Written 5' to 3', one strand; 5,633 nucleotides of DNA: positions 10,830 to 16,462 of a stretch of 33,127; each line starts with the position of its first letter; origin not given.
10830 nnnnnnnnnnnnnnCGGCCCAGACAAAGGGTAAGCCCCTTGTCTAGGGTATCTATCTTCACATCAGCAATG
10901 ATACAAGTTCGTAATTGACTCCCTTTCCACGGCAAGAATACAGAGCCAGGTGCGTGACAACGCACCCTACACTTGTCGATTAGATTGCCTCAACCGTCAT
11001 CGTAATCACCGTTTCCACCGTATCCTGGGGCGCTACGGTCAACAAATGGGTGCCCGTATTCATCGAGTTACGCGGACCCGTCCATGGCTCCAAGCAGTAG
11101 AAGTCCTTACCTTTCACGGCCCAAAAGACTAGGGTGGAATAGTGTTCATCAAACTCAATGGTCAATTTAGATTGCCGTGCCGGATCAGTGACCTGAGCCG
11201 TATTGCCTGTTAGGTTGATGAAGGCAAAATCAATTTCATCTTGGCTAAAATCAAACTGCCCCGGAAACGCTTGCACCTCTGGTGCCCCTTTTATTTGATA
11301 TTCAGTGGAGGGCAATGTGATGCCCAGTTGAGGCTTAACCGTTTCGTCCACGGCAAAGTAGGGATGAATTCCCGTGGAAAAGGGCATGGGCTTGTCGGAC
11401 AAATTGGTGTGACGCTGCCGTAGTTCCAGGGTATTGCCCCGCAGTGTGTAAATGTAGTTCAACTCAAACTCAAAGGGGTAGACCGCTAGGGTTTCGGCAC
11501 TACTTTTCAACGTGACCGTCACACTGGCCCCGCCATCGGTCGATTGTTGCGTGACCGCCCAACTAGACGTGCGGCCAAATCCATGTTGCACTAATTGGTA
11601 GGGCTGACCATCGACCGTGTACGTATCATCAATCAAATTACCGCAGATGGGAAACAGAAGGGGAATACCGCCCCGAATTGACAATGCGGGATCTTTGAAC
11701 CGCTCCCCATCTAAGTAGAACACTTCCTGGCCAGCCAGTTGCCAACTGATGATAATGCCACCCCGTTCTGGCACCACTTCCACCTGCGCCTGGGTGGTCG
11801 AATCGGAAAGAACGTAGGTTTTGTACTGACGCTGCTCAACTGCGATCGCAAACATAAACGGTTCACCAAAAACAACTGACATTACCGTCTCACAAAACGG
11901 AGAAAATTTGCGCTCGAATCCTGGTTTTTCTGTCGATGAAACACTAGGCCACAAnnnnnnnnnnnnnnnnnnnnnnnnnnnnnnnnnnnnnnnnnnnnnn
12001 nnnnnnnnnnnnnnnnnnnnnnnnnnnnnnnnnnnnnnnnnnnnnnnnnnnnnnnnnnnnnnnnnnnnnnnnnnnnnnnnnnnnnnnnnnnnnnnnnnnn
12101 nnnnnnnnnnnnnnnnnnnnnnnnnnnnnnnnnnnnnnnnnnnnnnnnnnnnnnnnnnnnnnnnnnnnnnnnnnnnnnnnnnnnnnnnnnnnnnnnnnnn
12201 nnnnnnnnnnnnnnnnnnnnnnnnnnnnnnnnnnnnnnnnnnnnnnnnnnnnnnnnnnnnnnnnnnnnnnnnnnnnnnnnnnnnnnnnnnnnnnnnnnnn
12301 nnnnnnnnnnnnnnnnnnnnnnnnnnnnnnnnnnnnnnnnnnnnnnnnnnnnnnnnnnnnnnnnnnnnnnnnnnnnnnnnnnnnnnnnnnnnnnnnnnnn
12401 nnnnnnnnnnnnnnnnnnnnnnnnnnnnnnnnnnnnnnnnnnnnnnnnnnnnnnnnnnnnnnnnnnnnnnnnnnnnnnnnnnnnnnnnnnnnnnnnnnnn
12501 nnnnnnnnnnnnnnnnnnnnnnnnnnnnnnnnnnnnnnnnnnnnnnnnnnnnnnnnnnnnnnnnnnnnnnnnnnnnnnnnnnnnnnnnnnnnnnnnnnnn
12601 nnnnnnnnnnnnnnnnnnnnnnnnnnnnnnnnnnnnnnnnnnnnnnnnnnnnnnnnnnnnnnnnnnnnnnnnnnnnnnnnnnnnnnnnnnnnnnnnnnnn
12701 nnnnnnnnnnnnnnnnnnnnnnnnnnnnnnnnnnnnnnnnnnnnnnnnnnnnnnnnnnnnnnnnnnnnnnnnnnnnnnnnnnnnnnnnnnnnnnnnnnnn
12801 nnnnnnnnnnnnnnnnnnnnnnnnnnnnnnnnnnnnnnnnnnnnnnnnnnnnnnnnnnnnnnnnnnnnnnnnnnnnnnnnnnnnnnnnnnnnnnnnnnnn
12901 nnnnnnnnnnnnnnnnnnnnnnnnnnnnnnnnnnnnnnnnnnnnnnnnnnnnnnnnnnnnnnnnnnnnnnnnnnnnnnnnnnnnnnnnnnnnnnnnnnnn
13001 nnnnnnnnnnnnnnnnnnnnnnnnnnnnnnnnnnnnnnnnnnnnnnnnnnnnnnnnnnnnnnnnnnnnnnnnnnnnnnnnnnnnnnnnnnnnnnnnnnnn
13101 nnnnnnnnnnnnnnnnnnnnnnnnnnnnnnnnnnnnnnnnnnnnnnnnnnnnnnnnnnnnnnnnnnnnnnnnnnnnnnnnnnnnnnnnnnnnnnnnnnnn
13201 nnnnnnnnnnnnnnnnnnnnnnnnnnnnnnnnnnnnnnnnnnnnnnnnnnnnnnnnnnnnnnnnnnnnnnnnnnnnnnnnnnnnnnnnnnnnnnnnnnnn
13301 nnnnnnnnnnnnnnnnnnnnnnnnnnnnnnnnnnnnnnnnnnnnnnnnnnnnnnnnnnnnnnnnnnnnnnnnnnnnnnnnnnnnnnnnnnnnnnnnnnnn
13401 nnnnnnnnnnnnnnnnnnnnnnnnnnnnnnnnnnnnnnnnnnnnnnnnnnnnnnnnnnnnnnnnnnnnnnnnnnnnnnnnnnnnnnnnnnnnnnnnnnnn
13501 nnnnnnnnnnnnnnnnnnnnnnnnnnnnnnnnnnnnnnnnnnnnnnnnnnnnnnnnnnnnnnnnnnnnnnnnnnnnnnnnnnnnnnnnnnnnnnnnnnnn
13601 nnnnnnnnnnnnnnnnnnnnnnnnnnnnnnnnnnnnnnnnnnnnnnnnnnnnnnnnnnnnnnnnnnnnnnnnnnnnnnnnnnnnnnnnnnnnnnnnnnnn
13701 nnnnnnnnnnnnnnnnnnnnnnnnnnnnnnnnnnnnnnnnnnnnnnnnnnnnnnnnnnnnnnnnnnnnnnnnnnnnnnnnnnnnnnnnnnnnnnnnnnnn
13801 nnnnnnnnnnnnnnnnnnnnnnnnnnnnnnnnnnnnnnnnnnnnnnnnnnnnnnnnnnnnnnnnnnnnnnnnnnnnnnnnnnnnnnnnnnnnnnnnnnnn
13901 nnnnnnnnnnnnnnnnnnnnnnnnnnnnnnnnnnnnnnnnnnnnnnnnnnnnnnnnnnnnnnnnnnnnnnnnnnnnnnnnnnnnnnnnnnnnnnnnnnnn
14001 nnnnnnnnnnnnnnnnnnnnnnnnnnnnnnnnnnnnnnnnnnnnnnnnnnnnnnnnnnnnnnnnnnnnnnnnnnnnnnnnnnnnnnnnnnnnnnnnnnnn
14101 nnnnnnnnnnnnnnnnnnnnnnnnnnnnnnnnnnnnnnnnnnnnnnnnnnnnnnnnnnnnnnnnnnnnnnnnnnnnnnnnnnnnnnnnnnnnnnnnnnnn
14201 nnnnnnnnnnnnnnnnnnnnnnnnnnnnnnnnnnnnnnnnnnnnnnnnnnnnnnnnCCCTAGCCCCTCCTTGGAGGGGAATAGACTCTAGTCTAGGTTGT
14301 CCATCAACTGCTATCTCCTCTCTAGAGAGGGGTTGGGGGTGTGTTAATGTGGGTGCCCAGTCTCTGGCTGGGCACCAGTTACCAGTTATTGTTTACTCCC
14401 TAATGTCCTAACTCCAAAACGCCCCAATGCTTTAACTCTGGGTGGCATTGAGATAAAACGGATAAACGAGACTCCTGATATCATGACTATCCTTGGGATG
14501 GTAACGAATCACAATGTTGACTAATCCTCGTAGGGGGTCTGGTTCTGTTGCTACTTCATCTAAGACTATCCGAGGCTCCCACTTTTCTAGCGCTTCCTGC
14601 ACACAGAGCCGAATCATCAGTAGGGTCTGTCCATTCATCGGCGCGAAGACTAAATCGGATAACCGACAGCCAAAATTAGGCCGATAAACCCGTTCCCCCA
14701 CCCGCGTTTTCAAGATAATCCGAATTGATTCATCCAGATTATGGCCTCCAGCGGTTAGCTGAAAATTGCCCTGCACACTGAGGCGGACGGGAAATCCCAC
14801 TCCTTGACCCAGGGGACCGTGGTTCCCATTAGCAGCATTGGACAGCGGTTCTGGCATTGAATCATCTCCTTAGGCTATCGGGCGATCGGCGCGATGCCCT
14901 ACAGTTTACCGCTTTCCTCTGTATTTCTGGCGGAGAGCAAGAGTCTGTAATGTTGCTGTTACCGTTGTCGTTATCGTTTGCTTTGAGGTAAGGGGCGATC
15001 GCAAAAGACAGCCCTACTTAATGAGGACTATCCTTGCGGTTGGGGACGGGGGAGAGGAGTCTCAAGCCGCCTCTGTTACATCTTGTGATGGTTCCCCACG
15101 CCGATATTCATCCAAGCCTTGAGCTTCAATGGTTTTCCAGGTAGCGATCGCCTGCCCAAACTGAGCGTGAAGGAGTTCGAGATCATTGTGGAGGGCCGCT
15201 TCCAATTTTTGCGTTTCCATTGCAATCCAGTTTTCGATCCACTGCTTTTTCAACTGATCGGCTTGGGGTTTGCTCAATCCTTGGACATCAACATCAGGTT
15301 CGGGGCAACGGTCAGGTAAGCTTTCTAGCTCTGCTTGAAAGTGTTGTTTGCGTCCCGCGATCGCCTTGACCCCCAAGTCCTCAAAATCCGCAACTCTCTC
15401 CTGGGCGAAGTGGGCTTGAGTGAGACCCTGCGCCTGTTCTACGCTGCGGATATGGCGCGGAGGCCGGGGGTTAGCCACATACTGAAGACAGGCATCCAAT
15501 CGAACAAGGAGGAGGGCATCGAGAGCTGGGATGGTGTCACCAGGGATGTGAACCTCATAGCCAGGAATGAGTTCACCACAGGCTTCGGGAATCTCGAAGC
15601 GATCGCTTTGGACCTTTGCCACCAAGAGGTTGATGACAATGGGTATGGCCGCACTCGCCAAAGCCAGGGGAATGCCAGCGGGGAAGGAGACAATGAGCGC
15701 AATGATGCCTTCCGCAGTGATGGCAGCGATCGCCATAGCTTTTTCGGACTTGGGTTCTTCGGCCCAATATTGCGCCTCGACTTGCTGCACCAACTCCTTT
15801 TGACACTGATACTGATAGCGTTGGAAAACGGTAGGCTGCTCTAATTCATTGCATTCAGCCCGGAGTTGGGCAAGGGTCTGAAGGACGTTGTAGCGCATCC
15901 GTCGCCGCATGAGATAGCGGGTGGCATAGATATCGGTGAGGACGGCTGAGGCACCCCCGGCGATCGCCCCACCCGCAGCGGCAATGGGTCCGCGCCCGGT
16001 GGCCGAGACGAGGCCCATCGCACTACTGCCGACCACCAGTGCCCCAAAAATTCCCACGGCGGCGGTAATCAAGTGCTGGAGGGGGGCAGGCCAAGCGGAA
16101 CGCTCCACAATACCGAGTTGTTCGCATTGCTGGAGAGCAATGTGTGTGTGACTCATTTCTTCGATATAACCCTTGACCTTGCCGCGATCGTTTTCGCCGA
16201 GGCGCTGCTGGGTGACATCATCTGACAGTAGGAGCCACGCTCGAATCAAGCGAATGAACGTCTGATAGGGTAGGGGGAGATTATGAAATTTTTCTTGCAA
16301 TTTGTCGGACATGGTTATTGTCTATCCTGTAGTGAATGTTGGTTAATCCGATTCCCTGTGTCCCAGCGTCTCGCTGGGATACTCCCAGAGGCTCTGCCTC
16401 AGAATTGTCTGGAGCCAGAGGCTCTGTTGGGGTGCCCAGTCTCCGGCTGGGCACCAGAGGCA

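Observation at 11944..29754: CIS baseplate and spike gene set split in two by about 11.9 kb of accessory DNA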

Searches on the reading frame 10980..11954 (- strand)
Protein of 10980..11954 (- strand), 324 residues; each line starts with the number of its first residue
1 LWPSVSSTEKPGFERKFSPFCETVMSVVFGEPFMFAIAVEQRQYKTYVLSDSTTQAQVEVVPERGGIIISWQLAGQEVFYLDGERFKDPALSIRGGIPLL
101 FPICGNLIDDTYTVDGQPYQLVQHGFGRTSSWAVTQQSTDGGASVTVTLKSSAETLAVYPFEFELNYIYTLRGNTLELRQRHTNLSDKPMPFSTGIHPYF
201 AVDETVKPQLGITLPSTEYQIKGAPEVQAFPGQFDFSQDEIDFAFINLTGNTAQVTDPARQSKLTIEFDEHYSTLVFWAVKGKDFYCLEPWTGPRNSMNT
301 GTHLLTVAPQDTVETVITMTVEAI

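Call 3: search_protein_families(library=pfam, proteins=[window:10980-11954:-], max_evalue=0.01)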
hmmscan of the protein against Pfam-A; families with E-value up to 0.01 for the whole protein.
window:10980-11954:- (324 aa): 1 family
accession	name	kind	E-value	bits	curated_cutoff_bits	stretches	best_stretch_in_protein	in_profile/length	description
PF01263.26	Aldose_epim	-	3.8e-29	102.4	27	1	60-296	14-275/299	Aldose 1-epimerase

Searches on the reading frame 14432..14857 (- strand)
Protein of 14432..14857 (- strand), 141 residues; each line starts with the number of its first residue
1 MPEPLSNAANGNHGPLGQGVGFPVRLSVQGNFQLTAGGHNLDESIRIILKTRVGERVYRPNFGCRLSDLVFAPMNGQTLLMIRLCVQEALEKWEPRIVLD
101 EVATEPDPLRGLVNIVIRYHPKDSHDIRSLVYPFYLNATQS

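Call 3: search_protein_families(library=pfam, proteins=[window:14432-14857:-], max_evalue=0.01)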
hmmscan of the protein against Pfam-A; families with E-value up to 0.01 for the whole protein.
window:14432-14857:- (141 aa): 1 family
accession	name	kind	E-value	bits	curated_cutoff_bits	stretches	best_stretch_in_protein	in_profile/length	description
PF04965.19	GPW_gp25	-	4.4e-20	71.7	27.2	1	40-120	6-90/96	Baseplate wedge protein gp25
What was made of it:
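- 14432..14857 (-): gp25/Cis9 baseplate wedge protein. PF04965 (call 3).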

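Call 50: find_encoding_contigs(protein=window:14432-14857:-, flank=10000, max_places=6)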
Protein window:14432-14857:- (141 aa): 2 contigs read that carry it; 2 places shown.
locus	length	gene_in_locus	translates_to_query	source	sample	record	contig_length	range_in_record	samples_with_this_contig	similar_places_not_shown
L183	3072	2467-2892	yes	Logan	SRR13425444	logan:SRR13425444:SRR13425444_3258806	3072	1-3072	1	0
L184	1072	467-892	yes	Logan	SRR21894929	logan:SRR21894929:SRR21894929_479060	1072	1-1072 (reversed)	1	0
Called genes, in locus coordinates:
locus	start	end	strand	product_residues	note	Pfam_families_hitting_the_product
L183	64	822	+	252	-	-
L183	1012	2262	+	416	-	-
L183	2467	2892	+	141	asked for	PF04965:GPW_gp25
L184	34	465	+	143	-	-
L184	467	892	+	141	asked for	PF04965:GPW_gp25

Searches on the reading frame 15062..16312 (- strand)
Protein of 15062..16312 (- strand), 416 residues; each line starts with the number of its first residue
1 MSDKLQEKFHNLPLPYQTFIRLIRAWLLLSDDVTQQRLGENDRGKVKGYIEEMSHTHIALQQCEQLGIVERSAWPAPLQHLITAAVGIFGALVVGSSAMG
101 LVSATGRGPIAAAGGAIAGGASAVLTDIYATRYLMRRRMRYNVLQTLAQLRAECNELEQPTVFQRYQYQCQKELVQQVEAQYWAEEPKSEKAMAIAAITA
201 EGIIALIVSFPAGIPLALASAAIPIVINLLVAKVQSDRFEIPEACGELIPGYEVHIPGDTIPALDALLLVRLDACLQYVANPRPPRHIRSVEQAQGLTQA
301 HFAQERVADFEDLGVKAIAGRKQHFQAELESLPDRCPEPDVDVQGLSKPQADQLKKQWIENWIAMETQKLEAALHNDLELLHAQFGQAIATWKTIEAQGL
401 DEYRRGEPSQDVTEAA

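Call 4: search_protein_families(library=pfam, proteins=[window:15062-16312:-], max_evalue=0.01)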
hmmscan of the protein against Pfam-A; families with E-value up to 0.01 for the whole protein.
window:15062-16312:- (416 aa): 0 families

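Call 31: search_protein_families(library=padloc, proteins=[window:15062-16312:-], max_evalue=0.01)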
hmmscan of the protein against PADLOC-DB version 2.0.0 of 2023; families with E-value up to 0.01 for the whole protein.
window:15062-16312:- (416 aa): 0 families

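Call 32: search_protein_families(library=ncbifam, proteins=[window:15062-16312:-], max_evalue=0.01)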
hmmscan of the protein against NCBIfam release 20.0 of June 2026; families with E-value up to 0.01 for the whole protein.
window:15062-16312:- (416 aa): 0 families

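Call 35: find_related_loci(query=window:15062-16312:-, collection=genome_contigs, flank=10000)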
Query window:15062-16312:- (416 aa) in genome_contigs; peptide patterns used: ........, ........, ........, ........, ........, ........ (x = any residue, [..] = any of these).
122 stretches matched a pattern, but none encodes a relative of the query by tblastn (E <= 1e-3).
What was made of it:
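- Tried and rejected: The pattern scan found none (call 35).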

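Call 36: find_homologous_proteins(query=window:15062-16312:-)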
Query window:15062-16312:- (416 aa): 5 proteins with E <= 0.001 among 8000 candidates.
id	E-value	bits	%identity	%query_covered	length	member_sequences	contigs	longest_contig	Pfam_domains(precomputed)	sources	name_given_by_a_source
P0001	7.2e-274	926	100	100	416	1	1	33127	-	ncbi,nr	ncbi:MAG: hypothetical protein VKJ64_21550 [Leptolyngbyaceae bacterium]|nr:hypothetical protein [Lep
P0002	1.3e-123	431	50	98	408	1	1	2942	-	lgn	-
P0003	5.2e-122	426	50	98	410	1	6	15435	-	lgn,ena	-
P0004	4.1e-120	419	50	98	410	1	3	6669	-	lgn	-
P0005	1.6e-116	408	47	98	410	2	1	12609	-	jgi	-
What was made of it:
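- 15062..16312 (-): 416-aa membrane protein from a very rare family. Only 5 clusters among 5.8 billion (call 36).
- The window is a complete 33,127-nt MAG contig (call 36).
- Tried and rejected: The protein search then gave four distant relatives (call 36).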

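Call 37: find_encoding_contigs(protein=P0003, flank=10000, max_places=4)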
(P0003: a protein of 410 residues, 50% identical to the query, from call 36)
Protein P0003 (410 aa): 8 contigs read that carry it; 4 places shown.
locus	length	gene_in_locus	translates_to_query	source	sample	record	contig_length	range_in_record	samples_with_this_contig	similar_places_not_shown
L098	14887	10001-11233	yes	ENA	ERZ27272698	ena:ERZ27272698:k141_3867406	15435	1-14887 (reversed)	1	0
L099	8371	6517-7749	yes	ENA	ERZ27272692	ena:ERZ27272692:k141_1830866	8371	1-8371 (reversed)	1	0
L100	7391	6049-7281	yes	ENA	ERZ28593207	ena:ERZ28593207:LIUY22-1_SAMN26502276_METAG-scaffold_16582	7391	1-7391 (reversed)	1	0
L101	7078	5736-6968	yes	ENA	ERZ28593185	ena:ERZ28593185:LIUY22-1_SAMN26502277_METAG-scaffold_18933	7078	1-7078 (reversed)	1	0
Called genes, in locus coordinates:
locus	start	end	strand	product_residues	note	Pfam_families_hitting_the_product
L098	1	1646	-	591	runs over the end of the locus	-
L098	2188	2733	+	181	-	-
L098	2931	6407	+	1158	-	PF14353:CpXC, PF13374:TPR_10 (faint), PF13424:TPR_12 (faint), PF04212:MIT (faint), PF23655:LYRM_2 (faint), PF12770:CHAT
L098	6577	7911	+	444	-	-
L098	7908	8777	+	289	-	PF08852:DUF1822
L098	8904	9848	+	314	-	-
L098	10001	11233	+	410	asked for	-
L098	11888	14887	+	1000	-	?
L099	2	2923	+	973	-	?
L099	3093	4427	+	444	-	-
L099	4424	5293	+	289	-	PF08852:DUF1822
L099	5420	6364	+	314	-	-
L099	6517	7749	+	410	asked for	-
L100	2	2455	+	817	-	?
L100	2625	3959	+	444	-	-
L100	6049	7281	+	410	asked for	-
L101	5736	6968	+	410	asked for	-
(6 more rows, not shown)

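Call 38: find_encoding_contigs(protein=P0005, flank=10000, max_places=3)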
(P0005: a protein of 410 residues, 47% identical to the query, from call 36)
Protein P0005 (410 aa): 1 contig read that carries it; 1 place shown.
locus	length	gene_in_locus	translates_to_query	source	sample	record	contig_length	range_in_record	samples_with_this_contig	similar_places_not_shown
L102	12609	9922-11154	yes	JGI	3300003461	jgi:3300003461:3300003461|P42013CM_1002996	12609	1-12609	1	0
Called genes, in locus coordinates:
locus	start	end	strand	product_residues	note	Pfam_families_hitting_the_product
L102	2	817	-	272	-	?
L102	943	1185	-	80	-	PF13586:DDE_Tnp_1_2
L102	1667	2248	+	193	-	PF00239:Resolvase, PF13309:HTH_22 (faint), PF13551:HTH_29 (faint), PF13565:HTH_32 (weak), PF02796:HTH_7 (faint)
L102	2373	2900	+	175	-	-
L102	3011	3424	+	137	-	-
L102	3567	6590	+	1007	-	PF14353:CpXC, PF13424:TPR_12 (faint), PF12770:CHAT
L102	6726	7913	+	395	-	-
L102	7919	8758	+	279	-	PF08852:DUF1822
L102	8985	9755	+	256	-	-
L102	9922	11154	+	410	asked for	-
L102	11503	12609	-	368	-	?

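Call 45: search_protein_families(library=pfam, proteins=[L102:6726-7913:+, L102:2373-2900:+], max_evalue=0.001)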
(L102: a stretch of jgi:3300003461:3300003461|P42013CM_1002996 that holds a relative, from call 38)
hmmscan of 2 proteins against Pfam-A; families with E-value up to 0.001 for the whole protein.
L102:6726-7913:+ (395 aa): 0 families

L102:2373-2900:+ (175 aa): 0 families

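Call 70: search_protein_families(library=pfam, proteins=[L098:6577-7911:+], max_evalue=0.001)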
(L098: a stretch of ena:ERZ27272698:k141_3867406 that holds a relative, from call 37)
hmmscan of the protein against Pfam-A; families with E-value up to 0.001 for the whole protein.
L098:6577-7911:+ (444 aa): 0 families
